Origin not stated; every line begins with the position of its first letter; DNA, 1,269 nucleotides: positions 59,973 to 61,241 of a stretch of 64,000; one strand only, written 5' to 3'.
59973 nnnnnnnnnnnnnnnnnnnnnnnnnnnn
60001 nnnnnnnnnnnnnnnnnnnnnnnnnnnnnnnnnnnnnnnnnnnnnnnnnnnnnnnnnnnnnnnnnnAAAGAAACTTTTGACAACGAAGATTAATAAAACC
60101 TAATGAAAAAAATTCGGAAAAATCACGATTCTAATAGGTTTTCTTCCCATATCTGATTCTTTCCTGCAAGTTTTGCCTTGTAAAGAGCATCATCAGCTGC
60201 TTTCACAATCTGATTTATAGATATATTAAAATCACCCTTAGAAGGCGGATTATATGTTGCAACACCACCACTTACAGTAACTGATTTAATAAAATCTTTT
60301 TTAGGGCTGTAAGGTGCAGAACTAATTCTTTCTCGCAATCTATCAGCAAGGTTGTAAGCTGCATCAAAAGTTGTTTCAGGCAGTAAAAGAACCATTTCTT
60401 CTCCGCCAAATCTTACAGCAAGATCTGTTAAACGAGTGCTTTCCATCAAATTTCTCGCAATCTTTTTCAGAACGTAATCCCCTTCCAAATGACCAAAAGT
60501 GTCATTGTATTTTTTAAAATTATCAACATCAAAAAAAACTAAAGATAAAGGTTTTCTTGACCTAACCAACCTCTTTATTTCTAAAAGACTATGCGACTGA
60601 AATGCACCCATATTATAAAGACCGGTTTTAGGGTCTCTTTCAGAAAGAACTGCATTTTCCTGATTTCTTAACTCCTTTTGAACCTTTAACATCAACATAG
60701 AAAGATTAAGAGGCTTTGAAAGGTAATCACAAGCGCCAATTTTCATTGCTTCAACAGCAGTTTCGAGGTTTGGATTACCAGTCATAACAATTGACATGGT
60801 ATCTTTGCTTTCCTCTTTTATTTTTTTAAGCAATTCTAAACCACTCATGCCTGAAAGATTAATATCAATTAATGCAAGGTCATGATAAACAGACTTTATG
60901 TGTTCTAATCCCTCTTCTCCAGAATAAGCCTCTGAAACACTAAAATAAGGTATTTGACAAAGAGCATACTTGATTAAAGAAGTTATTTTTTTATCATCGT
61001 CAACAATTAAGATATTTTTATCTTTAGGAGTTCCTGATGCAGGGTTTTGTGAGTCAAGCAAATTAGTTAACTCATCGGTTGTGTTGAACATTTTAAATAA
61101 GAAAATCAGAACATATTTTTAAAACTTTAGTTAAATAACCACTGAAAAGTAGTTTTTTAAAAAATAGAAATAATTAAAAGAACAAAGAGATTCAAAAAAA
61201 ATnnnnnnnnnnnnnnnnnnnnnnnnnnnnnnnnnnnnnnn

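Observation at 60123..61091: REC-GGDEF diguanylate cyclase in an otherwise archaeal gene set, beside a TM-anchored PLD-family protein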

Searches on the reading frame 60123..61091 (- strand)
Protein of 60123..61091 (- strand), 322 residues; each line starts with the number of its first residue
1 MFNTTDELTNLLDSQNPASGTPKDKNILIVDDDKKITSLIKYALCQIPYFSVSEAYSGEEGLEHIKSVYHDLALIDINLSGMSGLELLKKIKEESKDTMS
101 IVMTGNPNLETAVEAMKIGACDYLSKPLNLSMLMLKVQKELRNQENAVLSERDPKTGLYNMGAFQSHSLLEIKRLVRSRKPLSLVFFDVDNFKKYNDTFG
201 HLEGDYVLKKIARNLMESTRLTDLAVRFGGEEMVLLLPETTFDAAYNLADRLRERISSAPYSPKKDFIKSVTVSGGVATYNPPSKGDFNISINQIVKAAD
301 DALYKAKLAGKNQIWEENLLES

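Call 3: search_protein_families(library=pfam, proteins=[window:60123-61091:-], max_evalue=0.01)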
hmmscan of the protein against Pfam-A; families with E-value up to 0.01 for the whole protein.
window:60123-61091:- (322 aa): 2 families
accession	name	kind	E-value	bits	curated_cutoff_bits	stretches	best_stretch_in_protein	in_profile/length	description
PF00990.26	GGDEF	-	2.3e-38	131.9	23.8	1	152-313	3-161/161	Diguanylate cyclase, GGDEF domain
PF00072.30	Response_reg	-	1e-25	90.5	30.2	1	27-137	1-110/111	Response regulator receiver domain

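Call 4: search_protein_families(library=ncbifam, proteins=[window:60123-61091:-], max_evalue=0.01)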
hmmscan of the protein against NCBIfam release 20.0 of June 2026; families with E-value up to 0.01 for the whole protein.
window:60123-61091:- (322 aa): 117 families (the best 25 are shown)
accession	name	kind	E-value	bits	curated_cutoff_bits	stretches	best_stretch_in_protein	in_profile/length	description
NF007135.0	PRK09581.1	equivalog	2.7e-58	197.9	474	2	141-317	281-455/457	PleD family two-component system response regulator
NF047654.1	DiguCycDgcRLepto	equivalog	9e-46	156.1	500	1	24-314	2-293/295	diguanylate cyclase DgcR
TIGR00254.1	GGDEF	domain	2.6e-45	154.1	37.4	1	149-314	4-164/168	diguanylate cyclase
NF038266.1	diguan_SiaD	equivalog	4.7e-38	131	290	1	143-313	87-251/252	biofilm regulation diguanylate cyclase SiaD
NF007380.0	PRK09894.1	equivalog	1.6e-35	122.9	256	1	130-314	110-284/296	diguanylate cyclase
NF041606.1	dguan_cyc_DgcA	equivalog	2.2e-33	115.6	370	1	174-314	202-336/340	diguanylate cyclase DgcA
NF007423.1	PRK09966.1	equivalog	8.7e-29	100.6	325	1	108-307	194-390/390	diguanylate cyclase DgcN/YfiN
NF011955.1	PRK15426.1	equivalog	1.5e-28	99.3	408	1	151-315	399-559/564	cellulose biosynthesis regulator diguanylate cyclase DgcQ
NF050064.1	BlResRespRegCbrR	equivalog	2.3e-27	96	600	1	23-314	123-411/415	bile resistance response regulator CbrR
NF051473.1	DigCycDgcsShew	equivalog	1.2e-25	90.4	400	1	153-313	138-287/291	diguanylate cyclase DgcS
NF040885.1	diguan_DgcJ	equivalog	3.9e-23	82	500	1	137-311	327-490/493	diguanylate cyclase DgcJ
NF007599.0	PRK10245.1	equivalog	2.7e-22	78.7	402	1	146-313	206-366/371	diguanylate cyclase AdrA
NF008469.0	PRK11361.1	equivalog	5.5e-21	74.8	714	1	25-144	5-123/461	acetoacetate metabolism transcriptional regulator AtoC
NF047872.1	GGDEF_GdpS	equivalog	7.3e-21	74.7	400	1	152-314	189-347/355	GGDEF domain-containing protein GdpS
NF033791.1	ActR_PrrA_rreg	equivalog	1.4e-20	74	250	1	24-133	1-109/173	ActR/PrrA/RegA family redox response regulator transcription factor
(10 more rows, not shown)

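Call 8: find_homologous_proteins(query=window:60123-61091:-, max_evalue=1e-10)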
Query window:60123-61091:- (322 aa): 3881 proteins with E <= 1e-10 among 8000 candidates; the best 120 are listed.
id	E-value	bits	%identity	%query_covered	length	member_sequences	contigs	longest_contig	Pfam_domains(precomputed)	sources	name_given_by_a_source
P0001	6.5e-207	703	100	100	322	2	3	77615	PF00990.27,PF00072.31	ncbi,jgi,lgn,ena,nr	ncbi:MAG: diguanylate cyclase [Nanoarchaeota archaeon]|nr:diguanylate cyclase [Nanoarchaeota archaeo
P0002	2.0e-58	216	36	91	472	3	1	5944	PF23198.2,PF00990.27,PF00072.31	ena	-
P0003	2.3e-54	203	39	89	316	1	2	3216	PF00990.27,PF00072.31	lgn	-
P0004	2.0e-52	196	40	93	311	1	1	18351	PF00990.27,PF00072.31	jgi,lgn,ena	-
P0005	2.9e-52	196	40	90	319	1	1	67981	PF23198.2,PF00990.27,PF00072.31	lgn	-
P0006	8.3e-52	194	33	91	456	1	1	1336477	PF23198.2,PF00990.27,PF00072.31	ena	-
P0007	1.5e-51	193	38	90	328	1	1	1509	PF00990.27,PF00072.31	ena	-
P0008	2.0e-51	193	37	91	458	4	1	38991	PF23198.2,PF00990.27,PF00072.31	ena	-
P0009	2.1e-51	193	32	96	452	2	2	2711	PF00990.27,PF00072.31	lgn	-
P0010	4.4e-51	192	40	91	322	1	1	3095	PF00990.27,PF00072.31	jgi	jgi:diguanylate cyclase (GGDEF)-like protein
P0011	3.9e-50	189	38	90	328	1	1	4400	PF00990.27,PF00072.31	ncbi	-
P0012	8.0e-50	188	34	93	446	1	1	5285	PF00990.27,PF00072.31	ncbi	-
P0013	8.2e-50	188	38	58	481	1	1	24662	PF13185.13,PF22335.2,PF01590.33,PF13492.13,PF00990.27,PF00072.31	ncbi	ncbi:MAG: diguanylate cyclase [Elusimicrobiota bacterium]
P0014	2.3e-49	186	39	90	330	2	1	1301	PF00990.27,PF00072.31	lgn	-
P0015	2.5e-49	186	38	91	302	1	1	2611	PF00990.27,PF00072.31,PF17853.7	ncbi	-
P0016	4.2e-49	185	38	90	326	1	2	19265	PF00990.27,PF00072.31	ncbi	-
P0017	4.3e-49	185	37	89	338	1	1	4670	PF00990.27,PF00072.31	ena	-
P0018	6.1e-49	185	34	95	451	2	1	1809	PF00990.27,PF00072.31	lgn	-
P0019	9.1e-49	184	37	90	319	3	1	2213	PF00990.27,PF00072.31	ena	-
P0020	9.9e-49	184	38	90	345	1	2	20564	PF00990.27,PF00072.31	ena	-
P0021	1.1e-48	184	38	96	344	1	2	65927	PF00990.27,PF00072.31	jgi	jgi:two-component system, cell cycle response regulator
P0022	2.7e-48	183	37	91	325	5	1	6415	PF00990.27,PF00072.31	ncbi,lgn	ncbi:MAG: diguanylate cyclase [Thermodesulfovibrionales bacterium]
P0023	3.5e-48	182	37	90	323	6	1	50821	PF00990.27,PF00072.31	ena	-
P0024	7.1e-48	181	47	52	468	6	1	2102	PF00990.27,PF00072.31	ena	-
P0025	7.5e-48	181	42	57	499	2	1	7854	PF00990.27,PF00072.31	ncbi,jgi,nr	ncbi:MAG: diguanylate cyclase [Deltaproteobacteria bacterium]|nr:diguanylate cyclase [Deltaproteobac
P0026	1.1e-47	181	38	90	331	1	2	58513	PF00990.27,PF00072.31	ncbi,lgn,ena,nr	ncbi:MAG: response regulator receiver modulated diguanylate cyclase [Halothiobacillaceae bacterium]|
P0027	1.4e-47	180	37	90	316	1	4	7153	PF00990.27,PF00072.31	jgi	jgi:diguanylate cyclase (GGDEF)-like protein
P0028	2.2e-47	180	37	97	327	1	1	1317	PF00990.27,PF00072.31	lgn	-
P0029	5.6e-47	178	32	91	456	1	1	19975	PF00990.27,PF00072.31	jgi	jgi:two-component system, cell cycle response regulator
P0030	7.3e-47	178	39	91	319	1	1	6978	PF00990.27,PF00072.31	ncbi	-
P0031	7.3e-47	178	37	90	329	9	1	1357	PF00990.27,PF00072.31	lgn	-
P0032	9.4e-47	178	38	90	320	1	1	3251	PF00990.27,PF00072.31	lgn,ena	-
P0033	1.2e-46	177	39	90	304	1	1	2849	PF00990.27,PF00072.31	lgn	-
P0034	1.7e-46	177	38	91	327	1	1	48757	PF00990.27,PF00072.31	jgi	jgi:diguanylate cyclase (GGDEF)-like protein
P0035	2.1e-46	176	39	76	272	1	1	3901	PF00990.27,PF00072.31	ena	-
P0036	2.5e-46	176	34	89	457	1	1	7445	PF00990.27,PF00072.31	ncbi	-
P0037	3.1e-46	176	38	91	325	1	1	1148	PF00990.27,PF00072.31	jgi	jgi:diguanylate cyclase (GGDEF)-like protein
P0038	4.1e-46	176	37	90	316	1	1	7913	PF00990.27,PF00072.31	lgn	-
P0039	4.1e-46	176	37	90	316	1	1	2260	PF00990.27,PF00072.31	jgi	jgi:diguanylate cyclase (GGDEF)-like protein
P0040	1.4e-45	174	39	90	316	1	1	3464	PF00990.27,PF00072.31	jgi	-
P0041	1.6e-45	174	36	90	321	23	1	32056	PF00990.27,PF00072.31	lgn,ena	-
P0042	2.0e-45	173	37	93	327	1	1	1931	PF00990.27,PF00072.31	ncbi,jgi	-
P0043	2.0e-45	173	39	89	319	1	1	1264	PF00990.27,PF00072.31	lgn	-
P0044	2.2e-45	173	31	83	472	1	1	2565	PF00990.27,PF00072.31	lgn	-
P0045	2.4e-45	173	37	92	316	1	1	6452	PF00990.27,PF00072.31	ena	-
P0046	2.7e-45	173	39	89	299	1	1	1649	PF00990.27,PF00072.31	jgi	jgi:two-component system, cell cycle response regulator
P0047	2.7e-45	173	43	53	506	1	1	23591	PF00990.27,PF00072.31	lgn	-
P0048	3.4e-45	173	46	52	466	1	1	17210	PF00990.27,PF00072.31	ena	-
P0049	3.9e-45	172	39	90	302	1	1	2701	PF00990.27,PF00072.31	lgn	-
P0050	4.2e-45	172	37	91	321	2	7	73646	PF00990.27,PF00072.31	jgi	jgi:diguanylate cyclase (GGDEF)-like protein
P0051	4.4e-45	172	36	92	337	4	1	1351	PF00990.27,PF00072.31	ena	-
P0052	4.9e-45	172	36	94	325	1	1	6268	PF00990.27,PF00072.31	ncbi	-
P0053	5.4e-45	172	36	90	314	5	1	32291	PF00990.27,PF00072.31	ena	-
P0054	5.6e-45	172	35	90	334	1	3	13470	PF22335.2,PF00990.27,PF00072.31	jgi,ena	jgi:diguanylate cyclase (GGDEF)-like protein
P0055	5.8e-45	172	40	90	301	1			PF00990.27,PF00072.31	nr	nr:diguanylate cyclase [Desulfobacula sp.]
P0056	6.4e-45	172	37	58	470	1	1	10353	PF13185.13,PF01590.33,PF13492.13,PF00990.27,PF00072.31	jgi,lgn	jgi:diguanylate cyclase (GGDEF)-like protein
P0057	7.9e-45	171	39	90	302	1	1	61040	PF00990.27,PF00072.31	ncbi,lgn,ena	-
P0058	8.5e-45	171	40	90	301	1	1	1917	PF00990.27,PF00072.31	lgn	-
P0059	8.8e-45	171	38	90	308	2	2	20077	PF00990.27,PF00072.31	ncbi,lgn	-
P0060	9.3e-45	171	37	92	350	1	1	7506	PF00990.27,PF00072.31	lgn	-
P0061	1.1e-44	171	39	90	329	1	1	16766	PF00990.27,PF00072.31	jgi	jgi:diguanylate cyclase (GGDEF)-like protein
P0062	1.2e-44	171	34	94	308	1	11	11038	PF00990.27,PF00072.31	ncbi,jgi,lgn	jgi:diguanylate cyclase (GGDEF)-like protein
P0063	1.3e-44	171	38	90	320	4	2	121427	PF00990.27,PF00072.31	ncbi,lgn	-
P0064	1.3e-44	171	40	90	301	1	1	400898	PF00990.27,PF00072.31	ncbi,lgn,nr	ncbi:MAG: diguanylate cyclase [Desulfobacula sp.]|nr:diguanylate cyclase [Desulfobacula sp.]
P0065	1.3e-44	171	39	90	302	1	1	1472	PF00990.27,PF00072.31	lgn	-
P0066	1.3e-44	171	35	92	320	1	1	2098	PF00990.27,PF00072.31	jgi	-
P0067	1.5e-44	170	37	90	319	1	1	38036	PF00990.27,PF00072.31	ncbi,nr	ncbi:MAG: diguanylate cyclase [Desulfamplus sp.]|nr:diguanylate cyclase [Desulfamplus sp.]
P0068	1.6e-44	170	40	90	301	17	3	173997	PF00990.27,PF00072.31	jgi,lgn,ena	jgi:diguanylate cyclase (GGDEF)-like protein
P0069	1.6e-44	170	33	96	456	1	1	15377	PF00990.27,PF00072.31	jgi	-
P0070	1.6e-44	170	36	94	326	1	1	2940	PF00990.27,PF00072.31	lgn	-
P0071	1.7e-44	170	38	90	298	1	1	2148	PF00990.27,PF00072.31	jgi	jgi:diguanylate cyclase (GGDEF)-like protein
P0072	1.8e-44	170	40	90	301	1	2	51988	PF00990.27,PF00072.31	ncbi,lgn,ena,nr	ncbi:MAG: diguanylate cyclase [Desulfobacteraceae bacterium]|nr:diguanylate cyclase [Desulfobacterac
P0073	1.8e-44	170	34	94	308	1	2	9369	PF00990.27,PF00072.31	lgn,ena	-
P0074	2.0e-44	170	37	94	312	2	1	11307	PF00990.27,PF00072.31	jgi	jgi:diguanylate cyclase (GGDEF)-like protein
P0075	2.2e-44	170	37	90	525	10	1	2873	PF13487.13,PF01966.29,PF00990.27,PF00072.31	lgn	-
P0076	2.2e-44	170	37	93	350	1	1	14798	PF00990.27,PF00072.31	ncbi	-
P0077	2.4e-44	170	36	90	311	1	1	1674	PF00990.27,PF00072.31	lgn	-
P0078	2.4e-44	170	38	90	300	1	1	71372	PF00990.27,PF00072.31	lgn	-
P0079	2.4e-44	170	37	88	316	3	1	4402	PF00990.27,PF00072.31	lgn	-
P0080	2.5e-44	170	40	89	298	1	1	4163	PF00990.27,PF00072.31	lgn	-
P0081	2.7e-44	170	38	89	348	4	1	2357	PF00990.27,PF00072.31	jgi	-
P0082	2.7e-44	170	36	90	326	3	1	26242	PF00990.27,PF00072.31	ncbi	-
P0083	3.3e-44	169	38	90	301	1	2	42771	PF00990.27,PF00072.31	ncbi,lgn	-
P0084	3.6e-44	169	38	90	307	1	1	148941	PF00990.27,PF00072.31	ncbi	-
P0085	3.9e-44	169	43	52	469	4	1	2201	PF00990.27,PF00072.31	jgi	-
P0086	4.1e-44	169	36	92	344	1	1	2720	PF00990.27,PF00072.31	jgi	-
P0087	4.4e-44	169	40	90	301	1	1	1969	PF00990.27,PF00072.31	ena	-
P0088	4.7e-44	169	35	90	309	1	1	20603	PF00990.27,PF00072.31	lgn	-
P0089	4.9e-44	169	37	93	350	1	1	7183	PF00990.27,PF00072.31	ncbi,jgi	jgi:diguanylate cyclase (GGDEF)-like protein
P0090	5.0e-44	169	35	91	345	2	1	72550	PF00990.27,PF00072.31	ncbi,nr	ncbi:MAG: diguanylate cyclase [Acidobacteria bacterium]|nr:diguanylate cyclase [Acidobacteriota bact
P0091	5.0e-44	169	30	90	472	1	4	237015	PF00990.27,PF00072.31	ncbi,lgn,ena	-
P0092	5.6e-44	169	40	90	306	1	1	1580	PF00990.27,PF00072.31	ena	-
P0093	5.9e-44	168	40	90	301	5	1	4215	PF00990.27,PF00072.31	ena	-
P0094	6.6e-44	168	36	89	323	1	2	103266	PF00990.27,PF00072.31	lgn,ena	-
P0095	6.6e-44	168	31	95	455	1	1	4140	PF00990.27,PF00072.31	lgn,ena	-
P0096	7.1e-44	168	37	91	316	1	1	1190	PF00990.27,PF00072.31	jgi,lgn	-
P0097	7.1e-44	168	38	90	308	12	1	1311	PF00990.27,PF00072.31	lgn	-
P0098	7.7e-44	168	36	90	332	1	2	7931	PF00990.27,PF00072.31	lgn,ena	-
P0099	7.9e-44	168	39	90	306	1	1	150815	PF00990.27,PF00072.31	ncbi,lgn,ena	-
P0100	8.0e-44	168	36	94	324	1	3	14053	PF00990.27,PF00072.31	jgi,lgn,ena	-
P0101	8.2e-44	168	39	90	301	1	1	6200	PF00990.27,PF00072.31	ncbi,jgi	ncbi:MAG: diguanylate cyclase [Desulfobacula sp.]|jgi:diguanylate cyclase (GGDEF)-like protein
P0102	8.6e-44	168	37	90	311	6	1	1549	PF22335.2,PF00990.27,PF00072.31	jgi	jgi:diguanylate cyclase (GGDEF)-like protein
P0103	8.6e-44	168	31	92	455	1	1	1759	PF23198.2,PF00990.27,PF00072.31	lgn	-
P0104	8.8e-44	168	36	89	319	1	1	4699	PF00990.27,PF00072.31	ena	-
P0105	9.4e-44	168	36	94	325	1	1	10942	PF00990.27,PF00072.31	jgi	jgi:diguanylate cyclase (GGDEF)-like protein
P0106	9.8e-44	168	39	90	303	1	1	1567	PF00990.27,PF00072.31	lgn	-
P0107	1.0e-43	168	39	90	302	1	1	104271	PF00990.27,PF00072.31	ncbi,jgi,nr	ncbi:MAG: diguanylate cyclase [Deltaproteobacteria bacterium]|nr:diguanylate cyclase [Deltaproteobac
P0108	1.1e-43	168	39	90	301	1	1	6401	PF00990.27,PF00072.31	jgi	-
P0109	1.1e-43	168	40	90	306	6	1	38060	PF00990.27,PF00072.31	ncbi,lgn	-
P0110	1.1e-43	168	36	89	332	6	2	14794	PF00990.27,PF00072.31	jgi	jgi:diguanylate cyclase (GGDEF)-like protein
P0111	1.1e-43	168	37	90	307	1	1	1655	PF00990.27,PF00072.31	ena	-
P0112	1.2e-43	168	38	89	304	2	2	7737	PF00990.27,PF00072.31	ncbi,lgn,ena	-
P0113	1.3e-43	167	31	95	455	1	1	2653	PF00990.27,PF00072.31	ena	-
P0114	1.3e-43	167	37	91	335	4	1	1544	PF00990.27,PF00072.31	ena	-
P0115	1.5e-43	167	37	89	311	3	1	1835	PF00990.27,PF00072.31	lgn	-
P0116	1.6e-43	167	38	91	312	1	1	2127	PF00990.27,PF00072.31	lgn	-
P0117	1.6e-43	167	36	89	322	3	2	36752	PF00990.27,PF00072.31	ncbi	-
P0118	1.7e-43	167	37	89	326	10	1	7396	PF00990.27,PF00072.31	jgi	jgi:diguanylate cyclase (GGDEF)-like protein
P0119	1.7e-43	167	42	52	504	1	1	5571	PF00990.27,PF00072.31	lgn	-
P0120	1.8e-43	167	39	90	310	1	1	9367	PF00990.27,PF00072.31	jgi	-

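Call 9: find_related_loci(query=window:60123-61091:-, collection=genome_contigs, flank=10000)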
Query window:60123-61091:- (322 aa) in genome_contigs; peptide patterns used: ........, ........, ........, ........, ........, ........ (x = any residue, [..] = any of these).
599 stretches matched a pattern (row limit reached: there are more); 528 encode a relative of the query (tblastn E <= 1e-3); the best 80 are kept; 80 distinct loci.
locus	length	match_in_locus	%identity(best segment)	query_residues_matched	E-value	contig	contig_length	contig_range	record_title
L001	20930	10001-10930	40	26-314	1e-61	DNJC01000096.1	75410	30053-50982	MAG TPA_asm: Geobacter sp. isolate UBA9964 contig_383, whole genome shotgun sequence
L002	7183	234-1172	37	24-321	2e-51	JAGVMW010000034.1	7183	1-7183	MAG: archaeon isolate DeMMO3_35 c_000000083202, whole genome shotgun sequence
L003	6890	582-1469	36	20-314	5e-47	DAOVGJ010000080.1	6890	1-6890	MAG TPA_asm: Pseudomonadota bacterium isolate CSMAG_1132 CSMAG_1132_k141_6894601_length_6890_cov_8.7702, whole genome sh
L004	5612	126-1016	36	21-315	5e-47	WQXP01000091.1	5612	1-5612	MAG: Oscillospiraceae bacterium isolate Emb289P3bin33 Ga0123356_10025006, whole genome shotgun sequence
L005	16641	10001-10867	36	27-315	2e-46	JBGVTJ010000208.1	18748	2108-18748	MAG: Thermodesulfobacteriota bacterium isolate S_237_B13 k127_456233, whole genome shotgun sequence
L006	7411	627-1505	35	22-313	3e-46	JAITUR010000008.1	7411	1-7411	MAG: Treponema sp. isolate Spi319_bin6 k119_983624, whole genome shotgun sequence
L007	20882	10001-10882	35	23-314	1e-45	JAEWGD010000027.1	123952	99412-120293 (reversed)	MAG: Bacillota bacterium isolate OH_PBlB_209 k127_163624, whole genome shotgun sequence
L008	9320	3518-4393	38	27-314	5e-46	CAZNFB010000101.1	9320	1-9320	MAG TPA_asm: uncultured Desulfobacteraceae bacterium isolate SRP141559_co1_158 genome assembly, contig: NODE_4441_length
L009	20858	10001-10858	36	27-314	3e-45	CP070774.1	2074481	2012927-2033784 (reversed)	MAG: Syntrophobacterales bacterium isolate bin204 chromosome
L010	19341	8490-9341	34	26-314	1e-44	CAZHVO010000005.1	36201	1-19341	MAG TPA_asm: uncultured Planctomycetia bacterium isolate SRP178699_co2_518 genome assembly, contig: NODE_484_length_3620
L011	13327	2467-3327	34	23-314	2e-44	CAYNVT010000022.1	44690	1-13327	MAG TPA_asm: uncultured Bacteriovoracaceae bacterium isolate SRP278314_co1_180 genome assembly, contig: NODE_1062_length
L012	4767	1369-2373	33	16-312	1e-44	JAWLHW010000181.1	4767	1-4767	MAG: Desulfomicrobium sp. isolate 30dZY2.bin.84 NODE_21962_length_4767_cov_9.685304, whole genome shotgun sequence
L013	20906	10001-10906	33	14-313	5e-44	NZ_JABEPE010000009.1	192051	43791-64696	Alteromonas sp. a30 NODE_9_length_192051_cov_23.525201, whole genome shotgun sequence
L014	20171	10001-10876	36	25-314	2e-43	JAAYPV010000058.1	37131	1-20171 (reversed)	MAG: Clostridiales bacterium isolate AS22ysBPME_289 63844_AS22, whole genome shotgun sequence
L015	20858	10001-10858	37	27-314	7e-43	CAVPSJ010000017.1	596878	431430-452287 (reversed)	MAG: uncultured delta proteobacterium isolate MFD10007.bin.2.36 genome assembly, contig: contig_7238, whole genome shotg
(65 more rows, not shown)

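Call 10: find_encoding_contigs(protein=P0001, flank=10000, max_places=6)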
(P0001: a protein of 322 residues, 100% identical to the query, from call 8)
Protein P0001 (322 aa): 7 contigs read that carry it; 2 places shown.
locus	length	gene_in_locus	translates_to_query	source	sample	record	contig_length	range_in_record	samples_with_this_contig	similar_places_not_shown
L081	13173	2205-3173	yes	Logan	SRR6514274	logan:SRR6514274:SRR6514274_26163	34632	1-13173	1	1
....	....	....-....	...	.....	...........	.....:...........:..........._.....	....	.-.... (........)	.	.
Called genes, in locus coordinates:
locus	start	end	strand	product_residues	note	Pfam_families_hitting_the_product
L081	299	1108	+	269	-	PF23023:Anti-Pycsar_Apyc1, PF12706:Lactamase_B_2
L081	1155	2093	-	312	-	PF06550:SPP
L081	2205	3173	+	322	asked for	PF00072:Response_reg, PF00990:GGDEF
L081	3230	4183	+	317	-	PF13091:PLDc_2, PF00614:PLDc (faint), PF13091:PLDc_2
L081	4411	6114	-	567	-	PF05362:Lon_C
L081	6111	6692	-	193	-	PF00069:Pkinase, PF01636:APH (faint), PF01163:RIO1, PF03109:ABC1 (weak)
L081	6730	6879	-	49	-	-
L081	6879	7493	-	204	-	-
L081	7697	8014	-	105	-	PF04032:Rpr2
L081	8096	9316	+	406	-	-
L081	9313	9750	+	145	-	PF03657:UPF0113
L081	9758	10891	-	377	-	PF00162:PGK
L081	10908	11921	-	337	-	PF00044:Gp_dh_N, PF02800:Gp_dh_C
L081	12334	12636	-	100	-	PF03091:CutA1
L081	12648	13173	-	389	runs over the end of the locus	PF00493:MCM, PF01078:Mg_chelatase (faint), PF07726:AAA_3 (weak), PF07728:AAA_5 (faint), PF17855:MCM_lid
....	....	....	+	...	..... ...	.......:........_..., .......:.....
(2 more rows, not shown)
